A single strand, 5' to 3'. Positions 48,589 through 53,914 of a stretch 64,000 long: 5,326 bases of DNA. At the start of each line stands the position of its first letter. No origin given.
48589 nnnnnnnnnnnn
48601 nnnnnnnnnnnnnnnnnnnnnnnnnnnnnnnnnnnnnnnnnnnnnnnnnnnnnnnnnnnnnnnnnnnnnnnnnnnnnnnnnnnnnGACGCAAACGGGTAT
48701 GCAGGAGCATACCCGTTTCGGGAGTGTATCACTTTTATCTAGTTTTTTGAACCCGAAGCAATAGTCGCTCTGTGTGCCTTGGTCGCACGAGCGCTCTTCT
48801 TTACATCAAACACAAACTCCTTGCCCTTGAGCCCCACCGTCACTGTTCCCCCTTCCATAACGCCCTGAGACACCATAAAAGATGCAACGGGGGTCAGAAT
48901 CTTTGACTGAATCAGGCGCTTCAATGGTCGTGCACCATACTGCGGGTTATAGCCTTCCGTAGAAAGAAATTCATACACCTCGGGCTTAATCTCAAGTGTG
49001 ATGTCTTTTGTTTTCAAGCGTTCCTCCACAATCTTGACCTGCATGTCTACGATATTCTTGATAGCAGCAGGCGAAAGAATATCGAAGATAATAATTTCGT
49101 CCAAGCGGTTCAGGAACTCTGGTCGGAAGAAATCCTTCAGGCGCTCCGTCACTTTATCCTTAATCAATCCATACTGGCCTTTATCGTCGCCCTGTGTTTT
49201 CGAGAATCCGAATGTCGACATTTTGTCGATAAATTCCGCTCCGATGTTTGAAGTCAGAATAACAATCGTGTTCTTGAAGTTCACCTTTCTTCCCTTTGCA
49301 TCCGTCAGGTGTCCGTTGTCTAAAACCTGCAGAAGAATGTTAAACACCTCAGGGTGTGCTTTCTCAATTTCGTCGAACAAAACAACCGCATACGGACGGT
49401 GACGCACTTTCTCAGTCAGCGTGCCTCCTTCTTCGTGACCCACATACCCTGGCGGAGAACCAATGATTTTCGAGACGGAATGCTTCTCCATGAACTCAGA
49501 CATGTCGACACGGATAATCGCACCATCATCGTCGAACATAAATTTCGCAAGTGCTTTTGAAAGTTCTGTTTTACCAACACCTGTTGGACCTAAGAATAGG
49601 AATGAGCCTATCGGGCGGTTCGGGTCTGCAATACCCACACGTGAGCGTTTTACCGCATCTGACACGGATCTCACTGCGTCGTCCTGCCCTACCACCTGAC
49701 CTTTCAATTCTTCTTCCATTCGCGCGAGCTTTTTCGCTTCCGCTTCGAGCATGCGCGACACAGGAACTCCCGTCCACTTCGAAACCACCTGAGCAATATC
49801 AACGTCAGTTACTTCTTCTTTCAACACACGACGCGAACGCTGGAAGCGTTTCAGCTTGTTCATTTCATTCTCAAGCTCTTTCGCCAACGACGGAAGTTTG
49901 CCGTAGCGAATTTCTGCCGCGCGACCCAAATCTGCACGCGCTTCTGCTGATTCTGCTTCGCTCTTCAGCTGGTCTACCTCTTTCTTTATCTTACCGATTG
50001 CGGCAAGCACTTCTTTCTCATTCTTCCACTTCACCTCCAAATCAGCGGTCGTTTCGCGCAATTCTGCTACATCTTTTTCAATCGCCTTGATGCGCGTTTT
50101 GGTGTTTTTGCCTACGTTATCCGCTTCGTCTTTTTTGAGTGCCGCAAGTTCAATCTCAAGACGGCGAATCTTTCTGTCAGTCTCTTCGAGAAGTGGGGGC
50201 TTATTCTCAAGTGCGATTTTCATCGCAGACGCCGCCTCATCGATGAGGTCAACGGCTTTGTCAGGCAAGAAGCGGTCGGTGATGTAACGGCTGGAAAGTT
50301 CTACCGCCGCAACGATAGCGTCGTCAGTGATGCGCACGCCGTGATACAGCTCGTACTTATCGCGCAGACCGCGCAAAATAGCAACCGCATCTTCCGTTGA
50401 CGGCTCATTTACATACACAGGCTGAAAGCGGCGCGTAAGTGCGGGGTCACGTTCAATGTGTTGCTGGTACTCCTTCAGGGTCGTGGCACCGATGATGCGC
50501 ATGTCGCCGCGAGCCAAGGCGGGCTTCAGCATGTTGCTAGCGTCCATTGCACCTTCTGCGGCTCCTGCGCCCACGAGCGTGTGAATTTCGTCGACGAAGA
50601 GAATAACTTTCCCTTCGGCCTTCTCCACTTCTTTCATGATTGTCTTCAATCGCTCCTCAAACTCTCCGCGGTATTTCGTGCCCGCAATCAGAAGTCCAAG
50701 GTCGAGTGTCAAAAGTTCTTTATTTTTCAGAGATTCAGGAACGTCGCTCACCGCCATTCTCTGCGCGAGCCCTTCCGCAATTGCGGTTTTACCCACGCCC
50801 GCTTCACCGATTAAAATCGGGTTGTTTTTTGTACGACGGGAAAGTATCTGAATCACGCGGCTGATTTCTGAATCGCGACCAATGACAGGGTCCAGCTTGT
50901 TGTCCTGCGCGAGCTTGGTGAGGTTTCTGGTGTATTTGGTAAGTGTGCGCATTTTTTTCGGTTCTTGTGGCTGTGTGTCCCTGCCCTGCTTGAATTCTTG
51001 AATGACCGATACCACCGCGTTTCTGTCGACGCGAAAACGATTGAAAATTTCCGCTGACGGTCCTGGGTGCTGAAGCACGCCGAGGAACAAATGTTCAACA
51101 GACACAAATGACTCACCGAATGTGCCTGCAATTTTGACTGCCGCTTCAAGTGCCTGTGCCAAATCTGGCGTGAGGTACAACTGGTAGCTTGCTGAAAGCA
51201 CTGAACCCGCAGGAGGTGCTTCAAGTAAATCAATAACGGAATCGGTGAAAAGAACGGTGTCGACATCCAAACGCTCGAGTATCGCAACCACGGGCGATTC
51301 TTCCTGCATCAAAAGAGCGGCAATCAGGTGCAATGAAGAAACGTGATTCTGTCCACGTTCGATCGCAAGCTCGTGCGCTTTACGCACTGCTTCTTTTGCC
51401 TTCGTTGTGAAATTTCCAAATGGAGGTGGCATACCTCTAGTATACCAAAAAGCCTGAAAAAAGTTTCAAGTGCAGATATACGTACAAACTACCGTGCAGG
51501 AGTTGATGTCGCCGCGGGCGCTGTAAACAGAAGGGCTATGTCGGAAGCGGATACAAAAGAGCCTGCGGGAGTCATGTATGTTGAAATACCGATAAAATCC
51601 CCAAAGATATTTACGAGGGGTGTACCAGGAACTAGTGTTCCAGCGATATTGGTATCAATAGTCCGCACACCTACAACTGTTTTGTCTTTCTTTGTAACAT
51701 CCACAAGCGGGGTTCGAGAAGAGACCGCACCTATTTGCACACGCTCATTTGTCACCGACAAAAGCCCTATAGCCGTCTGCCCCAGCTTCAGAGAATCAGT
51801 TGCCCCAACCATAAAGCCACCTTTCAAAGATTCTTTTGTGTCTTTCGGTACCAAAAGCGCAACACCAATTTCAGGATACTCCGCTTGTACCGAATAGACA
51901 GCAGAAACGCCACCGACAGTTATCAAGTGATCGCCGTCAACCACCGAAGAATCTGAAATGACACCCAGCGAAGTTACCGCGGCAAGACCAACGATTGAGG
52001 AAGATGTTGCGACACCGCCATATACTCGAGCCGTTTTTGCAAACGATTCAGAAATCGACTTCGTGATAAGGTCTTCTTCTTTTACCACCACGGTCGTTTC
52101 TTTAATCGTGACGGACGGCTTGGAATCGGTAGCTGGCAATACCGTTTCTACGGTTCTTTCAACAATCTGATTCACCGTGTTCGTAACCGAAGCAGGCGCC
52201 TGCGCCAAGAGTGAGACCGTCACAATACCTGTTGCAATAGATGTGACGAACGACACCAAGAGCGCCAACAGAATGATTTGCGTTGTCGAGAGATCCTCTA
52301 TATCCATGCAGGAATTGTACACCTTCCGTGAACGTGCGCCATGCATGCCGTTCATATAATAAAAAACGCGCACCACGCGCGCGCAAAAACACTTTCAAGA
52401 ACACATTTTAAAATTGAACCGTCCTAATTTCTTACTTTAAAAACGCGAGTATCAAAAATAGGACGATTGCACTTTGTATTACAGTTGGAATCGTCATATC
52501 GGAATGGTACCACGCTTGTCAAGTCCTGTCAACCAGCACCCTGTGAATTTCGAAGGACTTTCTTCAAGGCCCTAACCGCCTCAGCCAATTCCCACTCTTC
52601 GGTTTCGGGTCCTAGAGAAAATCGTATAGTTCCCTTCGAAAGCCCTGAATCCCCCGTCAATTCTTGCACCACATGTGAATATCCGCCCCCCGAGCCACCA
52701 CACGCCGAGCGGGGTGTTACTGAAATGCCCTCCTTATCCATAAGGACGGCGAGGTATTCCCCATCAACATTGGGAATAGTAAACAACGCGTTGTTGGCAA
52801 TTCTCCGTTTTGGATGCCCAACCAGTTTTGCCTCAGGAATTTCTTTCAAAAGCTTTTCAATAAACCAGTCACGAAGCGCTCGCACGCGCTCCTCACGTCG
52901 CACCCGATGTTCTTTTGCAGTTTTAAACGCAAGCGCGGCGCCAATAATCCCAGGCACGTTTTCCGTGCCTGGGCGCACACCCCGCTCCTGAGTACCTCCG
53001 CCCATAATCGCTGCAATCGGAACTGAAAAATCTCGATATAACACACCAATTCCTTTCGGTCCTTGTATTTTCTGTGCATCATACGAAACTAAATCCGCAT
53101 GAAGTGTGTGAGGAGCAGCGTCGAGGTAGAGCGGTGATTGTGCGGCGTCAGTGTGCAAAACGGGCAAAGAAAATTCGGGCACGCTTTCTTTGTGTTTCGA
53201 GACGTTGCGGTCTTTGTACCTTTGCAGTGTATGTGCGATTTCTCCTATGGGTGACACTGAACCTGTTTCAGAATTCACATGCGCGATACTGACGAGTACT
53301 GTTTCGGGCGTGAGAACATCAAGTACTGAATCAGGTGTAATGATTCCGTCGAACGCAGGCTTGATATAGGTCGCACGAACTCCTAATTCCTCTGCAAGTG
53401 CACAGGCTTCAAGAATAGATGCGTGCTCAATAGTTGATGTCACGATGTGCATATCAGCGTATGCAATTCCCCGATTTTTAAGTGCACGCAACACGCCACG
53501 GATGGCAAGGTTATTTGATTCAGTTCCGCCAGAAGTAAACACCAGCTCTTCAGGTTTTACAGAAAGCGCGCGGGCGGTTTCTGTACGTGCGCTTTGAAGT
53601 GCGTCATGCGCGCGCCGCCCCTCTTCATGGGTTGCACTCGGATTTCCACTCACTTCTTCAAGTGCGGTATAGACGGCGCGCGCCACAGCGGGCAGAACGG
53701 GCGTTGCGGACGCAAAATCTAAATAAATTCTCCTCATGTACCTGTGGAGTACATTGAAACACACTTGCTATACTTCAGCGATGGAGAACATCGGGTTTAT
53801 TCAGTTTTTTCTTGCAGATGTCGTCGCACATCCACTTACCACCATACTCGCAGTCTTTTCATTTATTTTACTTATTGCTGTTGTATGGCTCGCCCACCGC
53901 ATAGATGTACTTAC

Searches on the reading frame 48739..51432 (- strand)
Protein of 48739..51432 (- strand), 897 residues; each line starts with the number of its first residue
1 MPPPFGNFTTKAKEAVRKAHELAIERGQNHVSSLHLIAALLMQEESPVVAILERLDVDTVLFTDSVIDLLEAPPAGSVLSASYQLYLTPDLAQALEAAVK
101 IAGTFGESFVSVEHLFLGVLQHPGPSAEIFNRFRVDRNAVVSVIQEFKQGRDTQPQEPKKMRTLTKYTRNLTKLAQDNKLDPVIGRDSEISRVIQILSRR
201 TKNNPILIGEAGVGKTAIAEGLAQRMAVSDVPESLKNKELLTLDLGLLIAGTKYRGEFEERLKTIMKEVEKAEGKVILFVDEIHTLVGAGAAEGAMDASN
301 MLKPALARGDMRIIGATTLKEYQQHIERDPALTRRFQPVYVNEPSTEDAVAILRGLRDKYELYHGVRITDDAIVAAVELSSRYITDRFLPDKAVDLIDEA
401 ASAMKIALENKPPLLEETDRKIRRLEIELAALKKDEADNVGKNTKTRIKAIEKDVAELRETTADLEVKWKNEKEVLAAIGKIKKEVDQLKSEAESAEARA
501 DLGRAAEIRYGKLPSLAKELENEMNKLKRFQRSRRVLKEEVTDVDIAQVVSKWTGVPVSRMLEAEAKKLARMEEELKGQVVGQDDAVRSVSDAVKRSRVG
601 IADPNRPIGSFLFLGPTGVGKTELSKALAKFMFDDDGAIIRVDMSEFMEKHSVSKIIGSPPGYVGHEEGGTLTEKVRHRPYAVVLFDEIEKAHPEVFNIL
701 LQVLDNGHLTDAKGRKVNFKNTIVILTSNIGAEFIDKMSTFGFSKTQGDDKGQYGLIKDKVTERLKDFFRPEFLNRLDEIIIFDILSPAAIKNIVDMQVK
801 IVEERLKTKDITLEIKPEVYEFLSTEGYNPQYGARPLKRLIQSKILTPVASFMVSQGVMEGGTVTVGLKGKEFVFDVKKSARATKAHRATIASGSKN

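Call 13: search_protein_families(library=pfam, proteins=[window:48739-51432:-], max_evalue=0.01)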
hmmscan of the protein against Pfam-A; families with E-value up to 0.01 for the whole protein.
window:48739-51432:- (897 aa): 32 families (the best 25 are shown)
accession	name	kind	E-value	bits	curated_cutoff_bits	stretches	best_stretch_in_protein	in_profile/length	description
PF07724.20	AAA_2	-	1.3e-68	230.6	27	1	606-780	1-166/166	AAA domain (Cdc48 subfamily)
PF17871.7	AAA_lid_9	-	1.2e-33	115.6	22.8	1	345-442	1-98/104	AAA lid domain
PF00004.35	AAA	-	3.6e-24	86.1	21.2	2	206-337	2-124/131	ATPase family associated with various cellular activities (AAA)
PF10431.15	ClpB_D2-small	-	1.6e-23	83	21.9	1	786-866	1-81/81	C-terminal, D2-small domain, of ClpB protein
PF02861.25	Clp_N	-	1.3e-17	64.1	20.7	2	19-65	1-47/53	Clp amino terminal domain, pathogenicity island component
PF07728.20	AAA_5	-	1.6e-17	64.2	22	1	611-730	2-123/139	AAA domain (dynein-related subfamily)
PF13191.12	AAA_16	-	2e-10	41.9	32.6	1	183-227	2-49/167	AAA ATPase domain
PF13401.12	AAA_22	-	3.9e-10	40.6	27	1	201-291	4-97/130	AAA domain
PF00158.32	Sigma54_activat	-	1.7e-09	38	20.2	1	610-726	24-139/168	Sigma-54 interaction domain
PF12775.13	AAA_7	-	6.4e-06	26.3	25.8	0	610-659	35-84/181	P-loop containing dynein motor region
PF20720.3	nSTAND3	-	8e-06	26.1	27.2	0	194-227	11-42/155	Novel STAND NTPase 3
PF05496.18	RuvB_N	-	1.1e-05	25.7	27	0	605-632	30-57/159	Holliday junction DNA helicase RuvB P-loop domain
PF05621.17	TniB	-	1.1e-05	25.4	22.4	1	227-342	73-185/189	Bacterial TniB protein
PF01695.23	IstB_IS21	-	2.5e-05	24.3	24.1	0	200-266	90-152/238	IstB-like ATP binding protein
PF13173.12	AAA_14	-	2.6e-05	24.7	27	0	206-288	6-76/129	AAA domain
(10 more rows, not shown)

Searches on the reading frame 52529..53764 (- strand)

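Call 13: search_protein_families(library=pfam, proteins=[window:52529-53764:-], max_evalue=0.01)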
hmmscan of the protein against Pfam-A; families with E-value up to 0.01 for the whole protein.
window:52529-53764:- (411 aa): 2 families
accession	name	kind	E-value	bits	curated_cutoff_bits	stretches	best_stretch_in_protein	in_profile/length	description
PF00266.25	Aminotran_5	-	2.5e-50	172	21.5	1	13-391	1-366/371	Aminotransferase class-V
PF00155.27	Aminotran_1_2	-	0.0014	18.3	19.7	0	43-187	33-179/361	Aminotransferase class I and II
